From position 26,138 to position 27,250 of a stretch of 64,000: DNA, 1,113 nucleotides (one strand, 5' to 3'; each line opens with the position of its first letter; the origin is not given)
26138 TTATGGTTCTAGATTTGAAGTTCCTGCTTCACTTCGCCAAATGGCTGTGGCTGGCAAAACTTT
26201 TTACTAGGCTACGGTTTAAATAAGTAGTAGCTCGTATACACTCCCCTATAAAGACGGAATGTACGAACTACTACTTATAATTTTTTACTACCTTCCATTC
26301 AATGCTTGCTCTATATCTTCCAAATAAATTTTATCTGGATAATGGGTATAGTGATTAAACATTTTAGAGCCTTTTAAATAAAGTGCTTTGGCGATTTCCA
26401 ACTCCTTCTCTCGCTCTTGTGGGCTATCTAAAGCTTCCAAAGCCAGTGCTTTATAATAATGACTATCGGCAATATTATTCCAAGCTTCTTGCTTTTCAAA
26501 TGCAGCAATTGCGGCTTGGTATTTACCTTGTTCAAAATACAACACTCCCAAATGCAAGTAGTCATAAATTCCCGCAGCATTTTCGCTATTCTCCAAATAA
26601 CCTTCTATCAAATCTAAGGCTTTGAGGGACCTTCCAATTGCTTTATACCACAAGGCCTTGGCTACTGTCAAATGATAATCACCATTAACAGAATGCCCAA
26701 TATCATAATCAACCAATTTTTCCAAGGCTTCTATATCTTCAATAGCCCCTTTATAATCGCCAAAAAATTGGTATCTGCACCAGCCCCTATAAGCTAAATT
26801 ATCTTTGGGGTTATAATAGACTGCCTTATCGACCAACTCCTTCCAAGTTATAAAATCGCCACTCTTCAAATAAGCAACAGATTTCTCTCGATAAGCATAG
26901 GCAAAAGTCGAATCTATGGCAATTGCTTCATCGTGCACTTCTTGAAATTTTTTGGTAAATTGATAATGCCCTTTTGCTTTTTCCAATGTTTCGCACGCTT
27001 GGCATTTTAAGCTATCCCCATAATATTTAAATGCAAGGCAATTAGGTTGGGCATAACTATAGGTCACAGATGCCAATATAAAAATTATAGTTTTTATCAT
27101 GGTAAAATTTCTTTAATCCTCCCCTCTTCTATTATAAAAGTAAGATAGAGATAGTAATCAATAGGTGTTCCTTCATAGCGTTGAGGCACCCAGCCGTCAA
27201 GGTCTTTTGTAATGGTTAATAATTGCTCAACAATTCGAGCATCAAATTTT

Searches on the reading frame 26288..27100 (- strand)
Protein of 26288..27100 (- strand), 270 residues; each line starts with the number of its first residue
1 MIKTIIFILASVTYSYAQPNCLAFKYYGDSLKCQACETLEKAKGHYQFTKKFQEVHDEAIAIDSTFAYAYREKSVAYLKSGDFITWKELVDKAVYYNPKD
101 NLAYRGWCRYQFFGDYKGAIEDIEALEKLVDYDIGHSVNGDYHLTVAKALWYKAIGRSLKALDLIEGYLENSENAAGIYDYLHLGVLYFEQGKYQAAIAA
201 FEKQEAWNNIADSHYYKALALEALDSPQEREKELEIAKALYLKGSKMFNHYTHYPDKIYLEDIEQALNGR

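Call 3: search_protein_families(library=pfam, proteins=[window:26288-27100:-], max_evalue=0.01)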
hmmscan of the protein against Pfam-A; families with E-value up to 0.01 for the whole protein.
window:26288-27100:- (270 aa): 11 families
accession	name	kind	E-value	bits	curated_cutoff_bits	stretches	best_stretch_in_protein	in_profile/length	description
PF13181.12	TPR_8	-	6.9e-05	23.2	25.7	1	181-204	4-27/34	Tetratricopeptide repeat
PF13431.12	TPR_17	-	0.00013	22.4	24.4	0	58-84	4-30/34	Tetratricopeptide repeat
PF00515.34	TPR_1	-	0.00014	22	27.8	1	181-203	4-26/34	Tetratricopeptide repeat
PF13414.12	TPR_11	-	0.00079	19.5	26.8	0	187-203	3-19/42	TPR repeat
PF07719.23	TPR_2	-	0.0011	19.4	27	1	181-203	4-26/34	Tetratricopeptide repeat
PF12895.13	ANAPC3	-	0.0012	19.5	27.2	1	180-235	25-80/82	Anaphase-promoting complex, cyclosome, subunit 3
PF13424.12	TPR_12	-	0.0028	18.2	30.1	1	151-203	19-70/77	Tetratricopeptide repeat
PF13174.12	TPR_6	-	0.0033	18.4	26.3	0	181-203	3-25/33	Tetratricopeptide repeat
PF13374.12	TPR_10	-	0.004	17.6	27.5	0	181-203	5-27/42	Tetratricopeptide repeat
PF13371.12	TPR_9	-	0.0048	17.3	35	0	179-202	30-53/73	Tetratricopeptide repeat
PF13432.12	TPR_16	-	0.0094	16.8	32.7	0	181-207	34-62/65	Tetratricopeptide repeat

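Call 4: search_protein_families(library=ncbifam, proteins=[window:26288-27100:-], max_evalue=0.01)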
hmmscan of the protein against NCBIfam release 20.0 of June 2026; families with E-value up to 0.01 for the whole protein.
window:26288-27100:- (270 aa): 2 families
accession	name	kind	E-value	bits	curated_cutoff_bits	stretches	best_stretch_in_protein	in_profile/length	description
NF040959.1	MamA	equivalog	3.5e-06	26.6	200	1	152-221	47-115/204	magnetosome protein MamA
TIGR02521.1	type_IV_pilW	equivalog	0.00026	20.6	154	0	65-105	29-69/234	type IV pilus biogenesis/stability protein PilW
